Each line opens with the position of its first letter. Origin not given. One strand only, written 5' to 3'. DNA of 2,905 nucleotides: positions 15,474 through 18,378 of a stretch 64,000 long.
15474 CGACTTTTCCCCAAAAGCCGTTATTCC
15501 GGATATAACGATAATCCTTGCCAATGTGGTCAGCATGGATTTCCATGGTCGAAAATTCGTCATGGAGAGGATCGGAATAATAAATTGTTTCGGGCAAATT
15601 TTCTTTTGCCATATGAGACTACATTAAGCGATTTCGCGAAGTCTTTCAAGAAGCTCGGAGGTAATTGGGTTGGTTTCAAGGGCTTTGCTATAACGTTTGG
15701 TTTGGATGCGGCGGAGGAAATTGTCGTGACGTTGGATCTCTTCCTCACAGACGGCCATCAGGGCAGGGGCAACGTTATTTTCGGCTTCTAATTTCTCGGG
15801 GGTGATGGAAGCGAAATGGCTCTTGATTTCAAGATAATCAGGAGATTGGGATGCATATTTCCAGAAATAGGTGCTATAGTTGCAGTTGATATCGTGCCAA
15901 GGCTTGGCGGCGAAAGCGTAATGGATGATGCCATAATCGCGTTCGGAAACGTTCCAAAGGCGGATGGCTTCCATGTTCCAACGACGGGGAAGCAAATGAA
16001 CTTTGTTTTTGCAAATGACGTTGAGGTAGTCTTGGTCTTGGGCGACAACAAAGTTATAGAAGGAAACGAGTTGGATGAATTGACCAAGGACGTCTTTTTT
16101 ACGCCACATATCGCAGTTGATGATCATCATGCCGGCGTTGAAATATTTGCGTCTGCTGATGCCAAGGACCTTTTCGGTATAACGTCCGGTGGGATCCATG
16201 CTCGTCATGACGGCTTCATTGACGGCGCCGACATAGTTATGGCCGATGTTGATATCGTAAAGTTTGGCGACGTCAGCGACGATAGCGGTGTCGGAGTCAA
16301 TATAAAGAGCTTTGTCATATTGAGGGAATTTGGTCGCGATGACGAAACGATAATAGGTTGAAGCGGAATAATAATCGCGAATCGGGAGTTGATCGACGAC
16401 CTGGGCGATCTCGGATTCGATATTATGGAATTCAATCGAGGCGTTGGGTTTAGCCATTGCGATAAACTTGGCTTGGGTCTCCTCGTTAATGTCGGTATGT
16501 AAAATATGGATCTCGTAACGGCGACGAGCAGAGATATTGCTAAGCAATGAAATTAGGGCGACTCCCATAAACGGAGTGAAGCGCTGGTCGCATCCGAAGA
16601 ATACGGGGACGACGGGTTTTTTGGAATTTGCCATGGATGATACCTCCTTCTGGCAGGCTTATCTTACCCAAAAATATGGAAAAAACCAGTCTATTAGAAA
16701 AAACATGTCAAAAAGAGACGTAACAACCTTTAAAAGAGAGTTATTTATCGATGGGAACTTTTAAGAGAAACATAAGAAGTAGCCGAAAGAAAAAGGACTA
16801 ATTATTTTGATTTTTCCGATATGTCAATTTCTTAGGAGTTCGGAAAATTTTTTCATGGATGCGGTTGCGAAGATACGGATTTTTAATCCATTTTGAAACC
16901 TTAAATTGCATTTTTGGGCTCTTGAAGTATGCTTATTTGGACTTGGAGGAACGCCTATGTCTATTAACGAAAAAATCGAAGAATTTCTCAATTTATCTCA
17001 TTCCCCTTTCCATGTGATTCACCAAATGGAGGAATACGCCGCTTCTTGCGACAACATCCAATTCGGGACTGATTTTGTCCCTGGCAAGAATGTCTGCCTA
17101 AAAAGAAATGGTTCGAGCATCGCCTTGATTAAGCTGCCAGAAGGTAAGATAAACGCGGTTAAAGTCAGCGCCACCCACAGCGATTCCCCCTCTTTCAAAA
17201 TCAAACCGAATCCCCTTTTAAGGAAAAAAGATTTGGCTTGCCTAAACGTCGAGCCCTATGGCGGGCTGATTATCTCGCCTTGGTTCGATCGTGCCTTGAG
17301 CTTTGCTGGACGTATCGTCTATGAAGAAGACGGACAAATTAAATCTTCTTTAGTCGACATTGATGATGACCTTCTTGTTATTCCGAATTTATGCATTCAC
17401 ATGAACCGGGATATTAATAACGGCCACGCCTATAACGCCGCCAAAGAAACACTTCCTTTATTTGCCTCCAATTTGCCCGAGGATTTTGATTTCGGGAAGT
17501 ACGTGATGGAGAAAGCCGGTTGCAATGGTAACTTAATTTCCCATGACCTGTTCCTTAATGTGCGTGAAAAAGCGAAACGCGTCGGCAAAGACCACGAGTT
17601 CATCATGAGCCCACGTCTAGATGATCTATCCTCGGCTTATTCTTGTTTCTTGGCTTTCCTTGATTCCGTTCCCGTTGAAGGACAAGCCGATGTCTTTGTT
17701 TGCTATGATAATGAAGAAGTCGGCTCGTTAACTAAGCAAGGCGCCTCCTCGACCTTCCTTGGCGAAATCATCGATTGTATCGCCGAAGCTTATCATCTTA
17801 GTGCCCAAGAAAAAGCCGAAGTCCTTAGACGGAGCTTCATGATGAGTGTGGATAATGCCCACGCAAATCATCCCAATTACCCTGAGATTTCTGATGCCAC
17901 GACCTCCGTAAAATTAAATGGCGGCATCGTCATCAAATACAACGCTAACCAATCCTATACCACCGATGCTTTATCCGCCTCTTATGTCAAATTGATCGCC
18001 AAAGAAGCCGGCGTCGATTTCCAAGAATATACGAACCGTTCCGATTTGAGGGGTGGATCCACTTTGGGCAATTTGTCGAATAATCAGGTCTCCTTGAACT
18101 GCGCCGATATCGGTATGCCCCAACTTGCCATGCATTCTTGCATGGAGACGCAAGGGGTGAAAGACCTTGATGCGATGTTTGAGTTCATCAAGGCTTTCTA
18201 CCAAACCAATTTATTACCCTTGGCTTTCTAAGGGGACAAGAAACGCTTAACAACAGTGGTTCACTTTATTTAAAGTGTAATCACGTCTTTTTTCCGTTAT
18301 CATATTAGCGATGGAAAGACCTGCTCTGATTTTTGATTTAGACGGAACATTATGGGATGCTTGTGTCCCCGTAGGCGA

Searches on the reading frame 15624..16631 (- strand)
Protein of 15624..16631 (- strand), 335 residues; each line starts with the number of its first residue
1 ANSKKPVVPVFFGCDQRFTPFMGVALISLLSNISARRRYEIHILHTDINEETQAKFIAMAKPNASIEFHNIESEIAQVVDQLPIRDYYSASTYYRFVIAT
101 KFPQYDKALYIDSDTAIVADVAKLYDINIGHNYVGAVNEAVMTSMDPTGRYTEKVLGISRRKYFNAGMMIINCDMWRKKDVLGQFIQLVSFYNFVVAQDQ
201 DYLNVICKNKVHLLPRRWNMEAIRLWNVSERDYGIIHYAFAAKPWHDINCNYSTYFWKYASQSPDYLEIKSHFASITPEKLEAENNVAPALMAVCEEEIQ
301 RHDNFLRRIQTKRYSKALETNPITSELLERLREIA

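Call 60: search_protein_families(library=pfam, proteins=[window:15624-16631:-], max_evalue=0.00001)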
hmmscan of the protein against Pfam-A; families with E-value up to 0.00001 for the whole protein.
window:15624-16631:- (335 aa): 1 family
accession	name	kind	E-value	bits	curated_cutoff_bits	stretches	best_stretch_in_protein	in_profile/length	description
PF01501.26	Glyco_transf_8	-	2.1e-46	159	24.3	1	10-248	2-252/253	Glycosyl transferase family 8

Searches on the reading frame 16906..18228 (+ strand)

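Call 60: search_protein_families(library=pfam, proteins=[window:16906-18228:+], max_evalue=0.00001)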
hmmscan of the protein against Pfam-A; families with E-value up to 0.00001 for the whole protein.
window:16906-18228:+ (441 aa): 1 family
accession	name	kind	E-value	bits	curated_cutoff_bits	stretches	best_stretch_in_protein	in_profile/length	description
PF02127.20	Peptidase_M18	-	6.6e-95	318.9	24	1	27-432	1-432/432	Aminopeptidase I zinc metalloprotease (M18)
